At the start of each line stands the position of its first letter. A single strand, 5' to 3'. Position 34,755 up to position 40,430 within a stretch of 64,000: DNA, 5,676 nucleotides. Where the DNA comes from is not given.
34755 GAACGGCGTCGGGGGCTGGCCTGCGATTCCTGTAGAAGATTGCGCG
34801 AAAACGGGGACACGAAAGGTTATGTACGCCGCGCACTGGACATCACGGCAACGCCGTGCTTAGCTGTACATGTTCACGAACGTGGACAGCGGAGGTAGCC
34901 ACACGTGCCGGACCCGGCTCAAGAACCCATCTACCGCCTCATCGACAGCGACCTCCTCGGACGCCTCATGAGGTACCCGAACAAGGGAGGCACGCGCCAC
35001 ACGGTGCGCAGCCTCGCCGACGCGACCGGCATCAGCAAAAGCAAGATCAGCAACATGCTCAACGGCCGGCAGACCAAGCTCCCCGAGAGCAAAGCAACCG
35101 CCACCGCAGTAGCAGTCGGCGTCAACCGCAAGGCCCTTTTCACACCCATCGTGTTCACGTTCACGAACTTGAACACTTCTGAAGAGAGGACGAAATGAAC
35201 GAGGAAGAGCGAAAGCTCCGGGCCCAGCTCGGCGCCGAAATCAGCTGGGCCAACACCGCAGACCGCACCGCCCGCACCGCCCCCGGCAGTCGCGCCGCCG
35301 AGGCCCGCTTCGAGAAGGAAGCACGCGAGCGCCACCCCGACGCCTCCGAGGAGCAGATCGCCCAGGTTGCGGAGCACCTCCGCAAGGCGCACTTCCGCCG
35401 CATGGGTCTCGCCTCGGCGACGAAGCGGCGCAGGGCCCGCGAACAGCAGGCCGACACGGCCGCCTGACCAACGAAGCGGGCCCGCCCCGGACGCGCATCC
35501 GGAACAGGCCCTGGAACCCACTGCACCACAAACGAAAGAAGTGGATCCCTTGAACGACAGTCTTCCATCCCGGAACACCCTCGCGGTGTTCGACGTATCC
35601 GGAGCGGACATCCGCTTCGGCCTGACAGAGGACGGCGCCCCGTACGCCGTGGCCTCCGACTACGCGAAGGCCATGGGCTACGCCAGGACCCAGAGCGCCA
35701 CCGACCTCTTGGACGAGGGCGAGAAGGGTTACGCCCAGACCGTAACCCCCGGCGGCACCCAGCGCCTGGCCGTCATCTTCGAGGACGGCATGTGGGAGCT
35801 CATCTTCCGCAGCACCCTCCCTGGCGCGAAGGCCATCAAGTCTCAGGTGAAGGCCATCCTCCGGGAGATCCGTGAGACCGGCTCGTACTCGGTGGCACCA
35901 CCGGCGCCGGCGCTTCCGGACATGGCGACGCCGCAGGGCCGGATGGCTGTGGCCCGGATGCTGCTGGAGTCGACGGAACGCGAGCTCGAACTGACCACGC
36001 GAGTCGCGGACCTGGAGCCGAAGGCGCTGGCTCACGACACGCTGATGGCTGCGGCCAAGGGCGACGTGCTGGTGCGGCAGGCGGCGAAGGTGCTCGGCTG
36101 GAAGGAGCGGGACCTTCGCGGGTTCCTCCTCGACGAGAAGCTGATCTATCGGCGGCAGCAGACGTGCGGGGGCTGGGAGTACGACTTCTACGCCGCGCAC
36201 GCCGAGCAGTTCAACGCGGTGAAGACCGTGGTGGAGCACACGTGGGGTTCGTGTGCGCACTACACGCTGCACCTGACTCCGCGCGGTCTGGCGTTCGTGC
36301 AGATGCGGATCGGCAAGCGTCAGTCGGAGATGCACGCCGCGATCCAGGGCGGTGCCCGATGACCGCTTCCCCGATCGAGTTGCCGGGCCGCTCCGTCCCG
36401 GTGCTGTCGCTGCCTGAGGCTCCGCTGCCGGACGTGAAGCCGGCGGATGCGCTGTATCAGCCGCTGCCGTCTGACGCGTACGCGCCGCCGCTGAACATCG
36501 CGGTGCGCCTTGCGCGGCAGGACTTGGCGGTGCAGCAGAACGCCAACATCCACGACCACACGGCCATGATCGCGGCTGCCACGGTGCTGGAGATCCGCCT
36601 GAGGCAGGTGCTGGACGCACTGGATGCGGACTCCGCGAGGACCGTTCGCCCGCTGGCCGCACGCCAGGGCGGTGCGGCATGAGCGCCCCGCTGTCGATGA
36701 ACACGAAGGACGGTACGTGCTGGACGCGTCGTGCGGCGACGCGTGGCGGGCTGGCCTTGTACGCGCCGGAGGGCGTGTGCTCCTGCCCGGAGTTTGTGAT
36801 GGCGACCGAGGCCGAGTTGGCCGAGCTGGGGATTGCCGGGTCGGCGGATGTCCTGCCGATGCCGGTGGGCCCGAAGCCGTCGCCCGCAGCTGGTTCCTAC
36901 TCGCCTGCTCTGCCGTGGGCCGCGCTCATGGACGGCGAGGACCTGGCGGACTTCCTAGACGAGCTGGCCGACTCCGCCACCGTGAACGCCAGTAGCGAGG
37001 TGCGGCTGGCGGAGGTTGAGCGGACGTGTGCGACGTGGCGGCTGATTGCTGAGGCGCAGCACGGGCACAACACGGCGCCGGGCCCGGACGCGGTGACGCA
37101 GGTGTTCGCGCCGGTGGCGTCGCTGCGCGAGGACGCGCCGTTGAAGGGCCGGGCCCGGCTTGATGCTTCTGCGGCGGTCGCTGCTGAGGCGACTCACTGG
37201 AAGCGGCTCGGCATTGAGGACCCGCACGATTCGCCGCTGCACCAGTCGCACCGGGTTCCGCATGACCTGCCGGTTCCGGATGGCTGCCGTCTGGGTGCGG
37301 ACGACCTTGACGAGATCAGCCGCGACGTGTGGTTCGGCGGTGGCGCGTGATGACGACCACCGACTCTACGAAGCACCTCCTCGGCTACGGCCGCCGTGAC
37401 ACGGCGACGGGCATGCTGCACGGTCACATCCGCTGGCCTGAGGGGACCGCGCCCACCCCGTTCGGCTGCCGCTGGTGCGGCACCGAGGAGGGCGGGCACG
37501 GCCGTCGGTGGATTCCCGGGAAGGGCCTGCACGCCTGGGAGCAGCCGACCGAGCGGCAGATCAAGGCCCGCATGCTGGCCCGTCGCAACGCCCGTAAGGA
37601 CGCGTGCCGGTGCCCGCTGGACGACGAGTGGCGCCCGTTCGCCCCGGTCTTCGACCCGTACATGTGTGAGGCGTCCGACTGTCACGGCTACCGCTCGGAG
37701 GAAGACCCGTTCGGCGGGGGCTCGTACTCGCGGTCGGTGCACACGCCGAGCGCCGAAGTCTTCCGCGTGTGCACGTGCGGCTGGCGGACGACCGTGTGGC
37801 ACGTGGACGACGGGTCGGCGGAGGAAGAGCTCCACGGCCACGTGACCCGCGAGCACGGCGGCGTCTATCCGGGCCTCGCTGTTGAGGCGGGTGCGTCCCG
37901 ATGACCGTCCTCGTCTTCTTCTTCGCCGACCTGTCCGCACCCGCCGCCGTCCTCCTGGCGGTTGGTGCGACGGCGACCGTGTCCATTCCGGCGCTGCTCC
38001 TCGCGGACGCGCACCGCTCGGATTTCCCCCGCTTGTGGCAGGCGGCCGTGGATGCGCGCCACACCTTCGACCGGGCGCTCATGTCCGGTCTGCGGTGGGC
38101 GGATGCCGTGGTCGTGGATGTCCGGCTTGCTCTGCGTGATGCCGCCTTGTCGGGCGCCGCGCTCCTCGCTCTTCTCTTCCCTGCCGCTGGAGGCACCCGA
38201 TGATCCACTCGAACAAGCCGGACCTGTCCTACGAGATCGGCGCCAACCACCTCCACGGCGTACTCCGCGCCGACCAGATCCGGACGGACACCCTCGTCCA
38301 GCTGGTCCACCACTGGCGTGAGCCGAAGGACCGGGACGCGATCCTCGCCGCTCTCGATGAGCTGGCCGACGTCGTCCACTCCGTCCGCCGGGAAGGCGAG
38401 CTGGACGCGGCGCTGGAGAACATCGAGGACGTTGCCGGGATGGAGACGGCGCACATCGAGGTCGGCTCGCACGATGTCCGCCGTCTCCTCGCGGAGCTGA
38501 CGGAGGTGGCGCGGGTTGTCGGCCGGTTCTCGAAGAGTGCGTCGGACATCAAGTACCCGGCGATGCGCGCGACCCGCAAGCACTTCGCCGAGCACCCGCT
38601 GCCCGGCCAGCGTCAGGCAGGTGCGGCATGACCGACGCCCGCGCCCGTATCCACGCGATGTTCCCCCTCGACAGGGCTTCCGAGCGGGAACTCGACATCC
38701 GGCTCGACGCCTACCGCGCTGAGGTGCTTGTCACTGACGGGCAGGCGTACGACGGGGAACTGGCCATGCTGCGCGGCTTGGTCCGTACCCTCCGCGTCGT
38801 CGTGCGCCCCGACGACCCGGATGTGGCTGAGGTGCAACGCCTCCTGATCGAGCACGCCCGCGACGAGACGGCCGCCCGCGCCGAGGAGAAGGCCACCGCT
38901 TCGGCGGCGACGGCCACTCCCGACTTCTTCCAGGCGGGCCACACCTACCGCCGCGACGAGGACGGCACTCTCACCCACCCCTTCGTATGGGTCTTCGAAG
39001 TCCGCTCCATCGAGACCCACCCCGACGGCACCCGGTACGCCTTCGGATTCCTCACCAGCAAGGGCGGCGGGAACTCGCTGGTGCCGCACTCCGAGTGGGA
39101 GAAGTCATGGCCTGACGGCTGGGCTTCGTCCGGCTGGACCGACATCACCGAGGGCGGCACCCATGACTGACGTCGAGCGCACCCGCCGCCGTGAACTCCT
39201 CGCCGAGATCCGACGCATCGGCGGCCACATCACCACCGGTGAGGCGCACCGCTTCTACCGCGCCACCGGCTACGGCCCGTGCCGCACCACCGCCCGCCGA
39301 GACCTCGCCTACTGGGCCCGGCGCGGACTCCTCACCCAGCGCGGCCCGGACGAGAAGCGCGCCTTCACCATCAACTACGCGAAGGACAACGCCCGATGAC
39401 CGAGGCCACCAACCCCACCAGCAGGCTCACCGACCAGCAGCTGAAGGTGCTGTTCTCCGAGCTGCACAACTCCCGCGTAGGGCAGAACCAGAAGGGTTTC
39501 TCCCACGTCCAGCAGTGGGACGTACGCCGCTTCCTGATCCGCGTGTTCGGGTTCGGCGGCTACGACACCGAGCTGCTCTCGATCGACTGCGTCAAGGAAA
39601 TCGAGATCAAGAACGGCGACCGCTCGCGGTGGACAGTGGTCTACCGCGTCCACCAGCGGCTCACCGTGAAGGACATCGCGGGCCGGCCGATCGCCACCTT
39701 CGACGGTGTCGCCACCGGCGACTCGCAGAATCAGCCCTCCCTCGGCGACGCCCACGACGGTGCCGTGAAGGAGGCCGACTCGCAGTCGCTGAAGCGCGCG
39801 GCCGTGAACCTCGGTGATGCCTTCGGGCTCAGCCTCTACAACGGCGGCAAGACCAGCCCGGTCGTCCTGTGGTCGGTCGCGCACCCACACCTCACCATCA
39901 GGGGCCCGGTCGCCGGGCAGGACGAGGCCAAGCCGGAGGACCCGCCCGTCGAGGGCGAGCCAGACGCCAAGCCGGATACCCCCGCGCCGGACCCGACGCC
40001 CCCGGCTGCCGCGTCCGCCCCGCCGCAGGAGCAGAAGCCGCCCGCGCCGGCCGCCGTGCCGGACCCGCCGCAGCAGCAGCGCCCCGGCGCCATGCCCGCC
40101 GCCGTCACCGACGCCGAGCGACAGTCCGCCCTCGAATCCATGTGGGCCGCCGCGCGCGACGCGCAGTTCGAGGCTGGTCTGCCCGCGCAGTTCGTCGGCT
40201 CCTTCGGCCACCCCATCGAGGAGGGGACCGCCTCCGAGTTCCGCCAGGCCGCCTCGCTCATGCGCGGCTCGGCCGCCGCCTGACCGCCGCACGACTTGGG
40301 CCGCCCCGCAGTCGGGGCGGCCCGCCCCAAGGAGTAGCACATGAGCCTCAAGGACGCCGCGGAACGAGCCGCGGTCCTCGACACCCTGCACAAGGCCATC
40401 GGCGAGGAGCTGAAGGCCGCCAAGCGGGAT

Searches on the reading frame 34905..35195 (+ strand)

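Call 23: search_protein_families(library=pfam, proteins=[window:34905-35195:+], max_evalue=0.01)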
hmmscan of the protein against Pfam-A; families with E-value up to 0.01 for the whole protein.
window:34905-35195:+ (97 aa): 5 families
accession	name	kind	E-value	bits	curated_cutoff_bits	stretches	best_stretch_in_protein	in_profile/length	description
PF13560.12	HTH_31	-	9.3e-06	26.3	27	1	31-74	14-57/64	Helix-turn-helix domain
PF12844.13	HTH_19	-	0.0013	19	30.2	1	33-80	14-60/64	Helix-turn-helix domain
PF09339.16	HTH_IclR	-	0.0086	16.3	22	0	27-53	14-40/52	IclR helix-turn-helix domain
PF01381.28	HTH_3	-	0.0089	16.5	23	0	33-57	11-34/55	Helix-turn-helix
PF12802.13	MarR_2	-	0.0093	16.6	27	0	15-53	8-42/61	MarR family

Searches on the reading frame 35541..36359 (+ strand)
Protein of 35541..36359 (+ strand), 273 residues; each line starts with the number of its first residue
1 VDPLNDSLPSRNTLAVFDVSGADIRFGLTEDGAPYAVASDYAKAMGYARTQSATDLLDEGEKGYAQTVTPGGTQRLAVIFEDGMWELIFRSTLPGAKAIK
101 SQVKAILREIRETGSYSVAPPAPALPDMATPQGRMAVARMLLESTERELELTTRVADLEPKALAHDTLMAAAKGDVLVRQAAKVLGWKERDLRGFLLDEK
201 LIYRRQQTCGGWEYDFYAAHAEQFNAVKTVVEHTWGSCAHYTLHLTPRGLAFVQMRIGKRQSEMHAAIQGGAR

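Call 23: search_protein_families(library=pfam, proteins=[window:35541-36359:+], max_evalue=0.01)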
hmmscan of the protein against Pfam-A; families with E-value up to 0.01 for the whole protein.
window:35541-36359:+ (273 aa): 2 families
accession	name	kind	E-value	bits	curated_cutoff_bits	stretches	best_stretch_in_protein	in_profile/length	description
PF03374.19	ANT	-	1.5e-13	51.4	25.3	1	155-258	4-106/108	Phage antirepressor protein KilAC domain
PF02498.22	Bro-N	-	5.8e-10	40.1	25.6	1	29-103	7-90/96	BRO family, N-terminal domain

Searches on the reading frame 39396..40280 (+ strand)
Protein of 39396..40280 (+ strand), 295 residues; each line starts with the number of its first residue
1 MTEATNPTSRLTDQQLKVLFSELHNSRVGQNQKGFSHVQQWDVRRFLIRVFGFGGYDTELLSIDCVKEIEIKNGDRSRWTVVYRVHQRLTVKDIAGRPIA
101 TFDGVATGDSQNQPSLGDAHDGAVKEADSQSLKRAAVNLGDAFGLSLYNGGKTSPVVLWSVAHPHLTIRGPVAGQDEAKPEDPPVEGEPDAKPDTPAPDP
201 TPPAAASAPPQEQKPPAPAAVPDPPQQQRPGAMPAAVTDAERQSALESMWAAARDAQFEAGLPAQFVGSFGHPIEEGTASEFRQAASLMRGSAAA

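Call 24: search_protein_families(library=pfam, proteins=[window:39396-40280:+], max_evalue=0.01)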
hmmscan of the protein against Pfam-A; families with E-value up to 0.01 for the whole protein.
window:39396-40280:+ (295 aa): 1 family
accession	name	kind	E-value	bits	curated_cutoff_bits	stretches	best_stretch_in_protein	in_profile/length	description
PF04098.21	Rad52_Rad22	-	1.8e-20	73.8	20.3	1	17-152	11-139/153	Rad52/22 family double-strand break repair protein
